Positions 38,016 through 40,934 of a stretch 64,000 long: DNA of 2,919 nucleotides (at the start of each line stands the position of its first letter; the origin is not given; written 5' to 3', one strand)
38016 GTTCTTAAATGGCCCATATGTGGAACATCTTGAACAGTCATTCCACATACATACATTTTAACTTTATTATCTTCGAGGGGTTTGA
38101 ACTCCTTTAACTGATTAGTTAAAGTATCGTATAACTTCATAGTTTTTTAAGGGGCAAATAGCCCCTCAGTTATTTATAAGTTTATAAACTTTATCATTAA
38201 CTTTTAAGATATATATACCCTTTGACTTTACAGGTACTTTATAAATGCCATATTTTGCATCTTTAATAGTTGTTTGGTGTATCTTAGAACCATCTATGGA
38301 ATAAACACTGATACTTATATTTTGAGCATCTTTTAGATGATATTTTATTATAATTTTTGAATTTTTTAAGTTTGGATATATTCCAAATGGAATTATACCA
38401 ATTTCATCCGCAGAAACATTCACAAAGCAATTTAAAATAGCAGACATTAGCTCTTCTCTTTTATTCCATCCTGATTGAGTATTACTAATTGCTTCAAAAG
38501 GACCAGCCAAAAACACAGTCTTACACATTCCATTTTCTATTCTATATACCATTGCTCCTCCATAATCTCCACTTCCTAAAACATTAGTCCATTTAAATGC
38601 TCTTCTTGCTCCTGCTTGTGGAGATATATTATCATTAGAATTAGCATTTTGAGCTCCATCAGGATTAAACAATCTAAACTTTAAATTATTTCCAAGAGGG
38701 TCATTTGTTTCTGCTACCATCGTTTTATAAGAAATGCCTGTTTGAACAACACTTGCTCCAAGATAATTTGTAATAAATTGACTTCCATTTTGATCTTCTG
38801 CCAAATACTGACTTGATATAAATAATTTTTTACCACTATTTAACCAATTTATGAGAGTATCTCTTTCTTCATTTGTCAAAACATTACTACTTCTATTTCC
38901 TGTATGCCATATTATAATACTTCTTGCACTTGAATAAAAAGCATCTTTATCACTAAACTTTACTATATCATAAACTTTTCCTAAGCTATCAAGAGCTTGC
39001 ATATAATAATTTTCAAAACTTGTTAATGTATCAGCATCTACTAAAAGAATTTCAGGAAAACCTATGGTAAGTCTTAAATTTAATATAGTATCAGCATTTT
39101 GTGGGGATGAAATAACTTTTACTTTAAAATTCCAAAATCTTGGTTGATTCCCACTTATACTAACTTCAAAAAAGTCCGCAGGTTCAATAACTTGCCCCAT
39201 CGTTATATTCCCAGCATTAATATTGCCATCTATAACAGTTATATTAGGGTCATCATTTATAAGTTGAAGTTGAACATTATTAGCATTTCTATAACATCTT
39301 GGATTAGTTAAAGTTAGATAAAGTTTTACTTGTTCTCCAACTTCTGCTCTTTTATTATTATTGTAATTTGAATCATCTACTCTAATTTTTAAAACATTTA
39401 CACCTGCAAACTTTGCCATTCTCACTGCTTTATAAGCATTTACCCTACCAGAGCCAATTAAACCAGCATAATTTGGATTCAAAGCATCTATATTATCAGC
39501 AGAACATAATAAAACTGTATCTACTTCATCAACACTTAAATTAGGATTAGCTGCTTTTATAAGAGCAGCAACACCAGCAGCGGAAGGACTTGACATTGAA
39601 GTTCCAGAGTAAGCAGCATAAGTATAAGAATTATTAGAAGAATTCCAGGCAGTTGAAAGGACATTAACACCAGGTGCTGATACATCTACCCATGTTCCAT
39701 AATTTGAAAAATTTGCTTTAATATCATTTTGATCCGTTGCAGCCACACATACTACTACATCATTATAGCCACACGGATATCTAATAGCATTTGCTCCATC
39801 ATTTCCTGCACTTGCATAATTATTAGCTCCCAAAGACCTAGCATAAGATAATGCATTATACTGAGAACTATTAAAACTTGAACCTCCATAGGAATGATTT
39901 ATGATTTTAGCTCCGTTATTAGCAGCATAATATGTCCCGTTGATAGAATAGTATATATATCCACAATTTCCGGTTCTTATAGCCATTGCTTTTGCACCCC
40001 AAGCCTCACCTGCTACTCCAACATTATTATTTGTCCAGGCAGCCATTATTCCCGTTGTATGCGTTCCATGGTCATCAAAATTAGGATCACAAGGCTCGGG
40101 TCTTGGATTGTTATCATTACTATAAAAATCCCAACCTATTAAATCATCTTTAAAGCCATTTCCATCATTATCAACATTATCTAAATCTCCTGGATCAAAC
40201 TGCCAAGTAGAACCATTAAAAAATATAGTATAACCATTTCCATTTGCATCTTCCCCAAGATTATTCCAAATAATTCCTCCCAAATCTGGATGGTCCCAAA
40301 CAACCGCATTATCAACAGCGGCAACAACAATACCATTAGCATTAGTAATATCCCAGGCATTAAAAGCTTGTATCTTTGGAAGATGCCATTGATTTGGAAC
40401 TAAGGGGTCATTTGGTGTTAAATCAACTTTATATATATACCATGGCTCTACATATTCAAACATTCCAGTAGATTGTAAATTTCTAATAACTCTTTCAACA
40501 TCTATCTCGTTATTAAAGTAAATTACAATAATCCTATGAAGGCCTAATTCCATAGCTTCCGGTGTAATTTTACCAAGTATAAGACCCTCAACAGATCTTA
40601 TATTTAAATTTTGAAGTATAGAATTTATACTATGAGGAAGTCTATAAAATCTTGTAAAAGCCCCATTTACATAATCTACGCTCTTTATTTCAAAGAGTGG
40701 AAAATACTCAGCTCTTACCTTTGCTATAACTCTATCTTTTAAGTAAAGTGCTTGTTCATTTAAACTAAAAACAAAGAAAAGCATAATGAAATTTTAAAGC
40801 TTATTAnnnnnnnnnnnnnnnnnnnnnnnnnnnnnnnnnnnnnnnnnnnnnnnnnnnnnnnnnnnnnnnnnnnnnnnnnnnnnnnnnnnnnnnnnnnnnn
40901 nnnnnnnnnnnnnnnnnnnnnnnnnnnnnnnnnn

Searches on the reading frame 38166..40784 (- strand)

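Call 52: search_protein_families(library=pfam, proteins=[window:38166-40784:-], max_evalue=0.00001)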
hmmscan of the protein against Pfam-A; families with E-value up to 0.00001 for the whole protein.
window:38166-40784:- (872 aa): 1 family
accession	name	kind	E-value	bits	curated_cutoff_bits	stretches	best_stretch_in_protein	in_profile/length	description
PF00082.27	Peptidase_S8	-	4.7e-42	144.7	21.8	1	150-431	2-275/288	Subtilase family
